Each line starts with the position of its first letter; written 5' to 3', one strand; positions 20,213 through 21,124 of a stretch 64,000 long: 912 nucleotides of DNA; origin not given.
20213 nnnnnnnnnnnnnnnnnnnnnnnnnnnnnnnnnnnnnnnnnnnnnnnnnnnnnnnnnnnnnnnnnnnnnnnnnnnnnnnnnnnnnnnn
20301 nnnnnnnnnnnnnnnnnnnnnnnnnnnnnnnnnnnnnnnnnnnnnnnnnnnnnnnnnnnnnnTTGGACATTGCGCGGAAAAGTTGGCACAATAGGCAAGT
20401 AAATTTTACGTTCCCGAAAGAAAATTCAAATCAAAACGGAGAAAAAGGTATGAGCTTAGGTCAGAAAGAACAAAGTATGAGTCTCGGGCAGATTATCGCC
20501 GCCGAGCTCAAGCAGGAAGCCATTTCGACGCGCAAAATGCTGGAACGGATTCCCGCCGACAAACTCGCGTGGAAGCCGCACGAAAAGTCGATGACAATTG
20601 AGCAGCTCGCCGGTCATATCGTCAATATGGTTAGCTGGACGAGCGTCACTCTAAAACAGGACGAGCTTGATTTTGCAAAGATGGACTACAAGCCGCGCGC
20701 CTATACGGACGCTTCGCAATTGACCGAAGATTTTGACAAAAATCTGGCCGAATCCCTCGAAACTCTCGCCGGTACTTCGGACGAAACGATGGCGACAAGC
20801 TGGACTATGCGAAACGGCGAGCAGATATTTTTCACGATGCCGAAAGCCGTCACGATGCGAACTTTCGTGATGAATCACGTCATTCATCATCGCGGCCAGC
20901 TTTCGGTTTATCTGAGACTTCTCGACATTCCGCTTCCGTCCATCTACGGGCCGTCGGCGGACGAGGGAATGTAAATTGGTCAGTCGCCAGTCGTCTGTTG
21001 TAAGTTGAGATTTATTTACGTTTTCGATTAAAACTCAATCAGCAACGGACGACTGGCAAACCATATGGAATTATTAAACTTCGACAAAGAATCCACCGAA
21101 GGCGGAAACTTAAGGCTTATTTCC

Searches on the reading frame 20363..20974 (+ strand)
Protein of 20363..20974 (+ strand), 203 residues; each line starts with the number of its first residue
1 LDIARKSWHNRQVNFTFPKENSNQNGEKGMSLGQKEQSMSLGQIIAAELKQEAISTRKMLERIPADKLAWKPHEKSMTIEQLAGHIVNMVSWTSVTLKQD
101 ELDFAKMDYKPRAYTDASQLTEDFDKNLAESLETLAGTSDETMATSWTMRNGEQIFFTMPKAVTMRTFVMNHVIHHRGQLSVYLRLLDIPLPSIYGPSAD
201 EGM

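Call 38: search_protein_families(library=pfam, proteins=[window:20363-20974:+])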
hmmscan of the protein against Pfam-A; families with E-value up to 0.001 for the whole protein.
window:20363-20974:+ (203 aa): 4 families
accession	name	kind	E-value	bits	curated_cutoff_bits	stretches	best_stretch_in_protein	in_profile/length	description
PF05163.17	DinB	-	4.1e-17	63.1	23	1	46-198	9-156/165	DinB family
PF12867.12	DinB_2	-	1.7e-10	41.8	24.8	1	55-180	8-128/128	DinB superfamily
PF11716.13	MDMPI_N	-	0.0007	20.7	24.2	0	78-176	30-136/140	Mycothiol maleylpyruvate isomerase N-terminal domain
PF07609.16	DUF1572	-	0.00091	19.4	23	0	48-183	13-144/163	Protein of unknown function (DUF1572)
